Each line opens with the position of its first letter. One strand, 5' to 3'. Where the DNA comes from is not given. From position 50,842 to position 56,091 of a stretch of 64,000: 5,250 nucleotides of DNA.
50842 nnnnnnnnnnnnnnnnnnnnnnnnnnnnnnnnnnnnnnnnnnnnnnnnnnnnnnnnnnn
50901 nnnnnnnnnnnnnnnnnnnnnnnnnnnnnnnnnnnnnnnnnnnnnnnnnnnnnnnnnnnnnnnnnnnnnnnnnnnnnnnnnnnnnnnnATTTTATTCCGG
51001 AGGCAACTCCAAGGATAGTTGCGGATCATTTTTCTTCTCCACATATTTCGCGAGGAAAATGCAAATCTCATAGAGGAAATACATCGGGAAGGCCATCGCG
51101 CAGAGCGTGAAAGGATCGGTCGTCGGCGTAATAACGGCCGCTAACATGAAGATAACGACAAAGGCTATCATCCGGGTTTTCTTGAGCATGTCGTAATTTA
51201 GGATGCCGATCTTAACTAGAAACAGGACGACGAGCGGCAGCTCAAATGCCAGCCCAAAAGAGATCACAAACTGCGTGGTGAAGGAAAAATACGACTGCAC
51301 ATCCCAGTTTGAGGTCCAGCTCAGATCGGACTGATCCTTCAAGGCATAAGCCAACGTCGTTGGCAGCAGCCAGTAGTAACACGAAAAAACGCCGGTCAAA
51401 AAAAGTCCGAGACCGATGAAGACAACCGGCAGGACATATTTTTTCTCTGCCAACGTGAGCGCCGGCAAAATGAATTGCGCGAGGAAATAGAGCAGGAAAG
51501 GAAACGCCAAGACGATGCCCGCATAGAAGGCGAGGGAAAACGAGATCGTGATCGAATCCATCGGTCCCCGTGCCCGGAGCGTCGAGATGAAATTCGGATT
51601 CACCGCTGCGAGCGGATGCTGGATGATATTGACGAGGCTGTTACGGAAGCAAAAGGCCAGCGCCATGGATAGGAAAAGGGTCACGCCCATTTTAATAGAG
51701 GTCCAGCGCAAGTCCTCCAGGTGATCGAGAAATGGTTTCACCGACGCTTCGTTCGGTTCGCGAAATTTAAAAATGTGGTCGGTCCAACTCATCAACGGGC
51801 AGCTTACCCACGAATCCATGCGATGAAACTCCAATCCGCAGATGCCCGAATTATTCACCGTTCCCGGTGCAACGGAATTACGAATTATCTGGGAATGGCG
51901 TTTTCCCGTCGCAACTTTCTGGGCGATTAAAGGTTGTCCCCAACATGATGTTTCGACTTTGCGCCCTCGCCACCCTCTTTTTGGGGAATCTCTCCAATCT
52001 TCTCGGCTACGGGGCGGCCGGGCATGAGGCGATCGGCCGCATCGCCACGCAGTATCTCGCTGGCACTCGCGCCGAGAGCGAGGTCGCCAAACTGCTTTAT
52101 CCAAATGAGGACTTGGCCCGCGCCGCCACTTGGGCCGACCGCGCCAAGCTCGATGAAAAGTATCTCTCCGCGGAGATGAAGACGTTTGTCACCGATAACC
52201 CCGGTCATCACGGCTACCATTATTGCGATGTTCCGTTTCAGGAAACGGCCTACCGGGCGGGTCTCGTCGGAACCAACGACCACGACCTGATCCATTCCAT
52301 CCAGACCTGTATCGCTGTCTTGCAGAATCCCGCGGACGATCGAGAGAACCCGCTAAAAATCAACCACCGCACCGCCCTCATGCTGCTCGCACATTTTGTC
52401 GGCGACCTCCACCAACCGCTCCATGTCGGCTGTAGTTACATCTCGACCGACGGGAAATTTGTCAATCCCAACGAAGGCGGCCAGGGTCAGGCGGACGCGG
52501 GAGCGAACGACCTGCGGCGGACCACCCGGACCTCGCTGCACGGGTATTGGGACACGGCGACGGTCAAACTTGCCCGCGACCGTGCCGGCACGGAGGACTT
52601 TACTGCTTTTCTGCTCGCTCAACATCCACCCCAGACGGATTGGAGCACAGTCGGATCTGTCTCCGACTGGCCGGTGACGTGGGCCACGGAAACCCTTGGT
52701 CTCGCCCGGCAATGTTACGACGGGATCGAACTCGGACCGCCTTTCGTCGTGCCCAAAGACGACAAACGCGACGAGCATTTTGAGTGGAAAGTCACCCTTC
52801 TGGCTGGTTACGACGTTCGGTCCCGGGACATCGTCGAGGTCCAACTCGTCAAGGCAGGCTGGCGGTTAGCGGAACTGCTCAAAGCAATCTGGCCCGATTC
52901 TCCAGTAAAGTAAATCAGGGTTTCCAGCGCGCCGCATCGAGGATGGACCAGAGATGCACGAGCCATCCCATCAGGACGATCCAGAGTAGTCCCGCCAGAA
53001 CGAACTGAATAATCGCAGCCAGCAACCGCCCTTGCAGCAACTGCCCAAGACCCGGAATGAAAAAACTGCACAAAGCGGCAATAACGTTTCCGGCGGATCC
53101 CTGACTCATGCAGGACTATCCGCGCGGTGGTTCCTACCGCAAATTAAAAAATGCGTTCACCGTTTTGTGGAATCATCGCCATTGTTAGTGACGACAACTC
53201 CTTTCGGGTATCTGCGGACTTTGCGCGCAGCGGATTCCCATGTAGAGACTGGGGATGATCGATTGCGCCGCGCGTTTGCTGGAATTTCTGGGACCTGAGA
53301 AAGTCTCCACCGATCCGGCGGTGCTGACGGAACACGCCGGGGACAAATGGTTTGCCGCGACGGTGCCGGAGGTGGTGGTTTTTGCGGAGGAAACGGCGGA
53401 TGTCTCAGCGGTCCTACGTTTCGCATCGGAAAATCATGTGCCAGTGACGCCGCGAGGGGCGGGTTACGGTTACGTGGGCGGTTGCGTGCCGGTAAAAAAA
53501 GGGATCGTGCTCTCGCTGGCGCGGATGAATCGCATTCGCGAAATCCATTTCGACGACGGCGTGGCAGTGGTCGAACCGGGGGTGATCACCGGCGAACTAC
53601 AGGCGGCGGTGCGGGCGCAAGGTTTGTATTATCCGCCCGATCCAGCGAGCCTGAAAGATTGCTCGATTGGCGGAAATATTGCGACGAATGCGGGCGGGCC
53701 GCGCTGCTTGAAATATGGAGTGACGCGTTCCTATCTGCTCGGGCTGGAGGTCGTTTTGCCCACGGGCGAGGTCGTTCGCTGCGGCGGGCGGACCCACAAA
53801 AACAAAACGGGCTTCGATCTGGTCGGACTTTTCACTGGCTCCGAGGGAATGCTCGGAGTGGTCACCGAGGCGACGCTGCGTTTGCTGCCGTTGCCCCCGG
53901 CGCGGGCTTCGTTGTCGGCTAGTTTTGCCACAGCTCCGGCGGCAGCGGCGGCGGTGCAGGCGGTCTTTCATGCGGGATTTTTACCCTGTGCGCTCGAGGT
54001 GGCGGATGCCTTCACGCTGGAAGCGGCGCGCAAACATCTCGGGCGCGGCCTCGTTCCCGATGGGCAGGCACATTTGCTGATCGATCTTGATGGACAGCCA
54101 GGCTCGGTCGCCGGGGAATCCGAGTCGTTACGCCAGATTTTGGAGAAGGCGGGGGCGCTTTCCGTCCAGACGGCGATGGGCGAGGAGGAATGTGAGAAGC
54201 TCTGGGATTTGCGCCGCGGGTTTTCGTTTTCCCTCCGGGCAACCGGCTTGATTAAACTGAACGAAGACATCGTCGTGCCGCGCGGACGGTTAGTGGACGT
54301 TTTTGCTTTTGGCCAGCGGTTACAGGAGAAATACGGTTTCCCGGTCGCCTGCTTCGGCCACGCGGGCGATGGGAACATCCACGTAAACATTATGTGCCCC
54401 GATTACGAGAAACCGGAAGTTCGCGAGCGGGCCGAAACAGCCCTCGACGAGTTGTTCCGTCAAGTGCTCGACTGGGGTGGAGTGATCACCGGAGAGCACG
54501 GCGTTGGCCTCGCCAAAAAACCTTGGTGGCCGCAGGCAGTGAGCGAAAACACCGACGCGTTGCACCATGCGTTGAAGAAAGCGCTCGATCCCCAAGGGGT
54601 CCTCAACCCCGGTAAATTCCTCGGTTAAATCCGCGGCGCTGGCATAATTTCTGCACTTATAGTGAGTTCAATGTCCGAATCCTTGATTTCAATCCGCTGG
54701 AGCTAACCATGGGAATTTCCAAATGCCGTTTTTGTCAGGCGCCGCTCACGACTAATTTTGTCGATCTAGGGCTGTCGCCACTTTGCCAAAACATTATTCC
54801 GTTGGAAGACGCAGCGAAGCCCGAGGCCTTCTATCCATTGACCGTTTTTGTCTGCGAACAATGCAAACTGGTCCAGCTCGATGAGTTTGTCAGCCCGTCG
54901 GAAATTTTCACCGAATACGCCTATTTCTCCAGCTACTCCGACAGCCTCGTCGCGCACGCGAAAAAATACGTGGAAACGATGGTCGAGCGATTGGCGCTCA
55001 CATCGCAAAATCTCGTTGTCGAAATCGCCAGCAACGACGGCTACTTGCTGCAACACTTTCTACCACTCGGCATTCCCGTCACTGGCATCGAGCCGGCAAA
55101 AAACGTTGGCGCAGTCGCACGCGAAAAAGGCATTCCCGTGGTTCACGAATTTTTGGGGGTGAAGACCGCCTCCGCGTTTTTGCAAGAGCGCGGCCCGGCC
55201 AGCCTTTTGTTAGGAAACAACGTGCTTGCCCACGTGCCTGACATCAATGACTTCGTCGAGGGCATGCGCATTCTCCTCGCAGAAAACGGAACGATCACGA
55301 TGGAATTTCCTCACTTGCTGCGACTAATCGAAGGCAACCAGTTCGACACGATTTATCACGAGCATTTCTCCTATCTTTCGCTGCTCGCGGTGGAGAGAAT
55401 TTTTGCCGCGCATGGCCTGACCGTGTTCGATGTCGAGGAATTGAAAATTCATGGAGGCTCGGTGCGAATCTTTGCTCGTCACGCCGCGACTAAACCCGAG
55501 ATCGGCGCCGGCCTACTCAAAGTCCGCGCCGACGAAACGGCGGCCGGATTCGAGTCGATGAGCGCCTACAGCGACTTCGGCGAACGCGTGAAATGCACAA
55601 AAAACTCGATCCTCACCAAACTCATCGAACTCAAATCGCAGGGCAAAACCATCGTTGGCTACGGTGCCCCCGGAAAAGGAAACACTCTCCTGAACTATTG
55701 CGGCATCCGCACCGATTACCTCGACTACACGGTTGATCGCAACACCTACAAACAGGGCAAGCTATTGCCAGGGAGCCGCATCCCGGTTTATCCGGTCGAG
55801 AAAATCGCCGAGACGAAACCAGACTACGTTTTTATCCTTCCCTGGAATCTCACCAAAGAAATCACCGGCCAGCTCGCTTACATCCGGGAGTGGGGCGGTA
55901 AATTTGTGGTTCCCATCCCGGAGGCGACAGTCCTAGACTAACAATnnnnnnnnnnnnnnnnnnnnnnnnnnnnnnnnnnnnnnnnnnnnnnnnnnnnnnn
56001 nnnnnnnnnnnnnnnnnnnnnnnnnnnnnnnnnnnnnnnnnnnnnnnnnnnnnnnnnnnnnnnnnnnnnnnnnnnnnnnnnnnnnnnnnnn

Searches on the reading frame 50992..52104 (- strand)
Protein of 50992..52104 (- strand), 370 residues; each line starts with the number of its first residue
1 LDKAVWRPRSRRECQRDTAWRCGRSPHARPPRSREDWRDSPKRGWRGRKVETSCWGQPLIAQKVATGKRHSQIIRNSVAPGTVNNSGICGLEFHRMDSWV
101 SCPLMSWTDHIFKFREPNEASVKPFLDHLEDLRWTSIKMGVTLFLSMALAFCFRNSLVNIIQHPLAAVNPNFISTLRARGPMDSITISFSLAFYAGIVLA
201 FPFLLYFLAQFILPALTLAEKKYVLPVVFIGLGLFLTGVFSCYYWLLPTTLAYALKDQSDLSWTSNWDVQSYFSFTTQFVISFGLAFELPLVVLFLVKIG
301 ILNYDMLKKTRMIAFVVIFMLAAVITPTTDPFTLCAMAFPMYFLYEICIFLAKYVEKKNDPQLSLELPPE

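Call 85: search_protein_families(library=pfam, proteins=[window:50992-52104:-], max_evalue=0.001)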
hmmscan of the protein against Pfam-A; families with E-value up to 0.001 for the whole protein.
window:50992-52104:- (370 aa): 1 family
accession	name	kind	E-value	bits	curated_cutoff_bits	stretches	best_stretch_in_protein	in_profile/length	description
PF00902.23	TatC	-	3.9e-56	190.6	25.1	1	127-340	1-208/208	Sec-independent protein translocase protein (TatC)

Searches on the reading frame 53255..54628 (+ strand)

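Call 85: search_protein_families(library=pfam, proteins=[window:53255-54628:+], max_evalue=0.001)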
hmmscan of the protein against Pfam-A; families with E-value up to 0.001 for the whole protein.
window:53255-54628:+ (457 aa): 2 families
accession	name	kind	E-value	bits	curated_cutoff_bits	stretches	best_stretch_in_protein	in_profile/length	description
PF02913.24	FAD-oxidase_C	-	1.4e-56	192.4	21.2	1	214-454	2-247/248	FAD linked oxidases, C-terminal domain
PF01565.28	FAD_binding_4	-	5.4e-46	156.2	26.4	1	38-177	1-139/139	FAD binding domain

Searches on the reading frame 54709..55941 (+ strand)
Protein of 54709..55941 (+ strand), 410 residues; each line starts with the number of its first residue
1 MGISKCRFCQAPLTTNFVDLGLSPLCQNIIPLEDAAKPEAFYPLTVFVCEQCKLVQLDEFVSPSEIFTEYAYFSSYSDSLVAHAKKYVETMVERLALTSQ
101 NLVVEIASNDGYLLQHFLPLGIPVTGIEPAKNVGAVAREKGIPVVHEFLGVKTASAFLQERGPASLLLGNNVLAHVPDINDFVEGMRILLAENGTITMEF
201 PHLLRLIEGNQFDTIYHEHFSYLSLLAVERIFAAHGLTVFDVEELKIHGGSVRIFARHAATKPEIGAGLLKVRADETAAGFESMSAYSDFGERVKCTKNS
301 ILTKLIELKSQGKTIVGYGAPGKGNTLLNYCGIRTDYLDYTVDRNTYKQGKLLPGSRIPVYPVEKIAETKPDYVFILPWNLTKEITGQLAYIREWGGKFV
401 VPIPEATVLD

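Call 85: search_protein_families(library=pfam, proteins=[window:54709-55941:+], max_evalue=0.001)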
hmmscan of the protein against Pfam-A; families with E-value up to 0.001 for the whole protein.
window:54709-55941:+ (410 aa): 4 families
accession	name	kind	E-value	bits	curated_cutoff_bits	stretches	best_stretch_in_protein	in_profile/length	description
PF08484.17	Methyltransf_14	-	9.6e-62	207.9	23.5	1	247-404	2-160/160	C-methyltransferase C-terminal domain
PF08421.16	Methyltransf_13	-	1.5e-21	76.8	31.3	1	6-67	1-62/62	Putative zinc binding domain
PF13489.12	Methyltransf_23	-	8.2e-11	42.3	27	1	84-239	5-161/164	Methyltransferase domain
PF08242.18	Methyltransf_12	-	4.3e-06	27.8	30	1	104-195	1-97/98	Methyltransferase domain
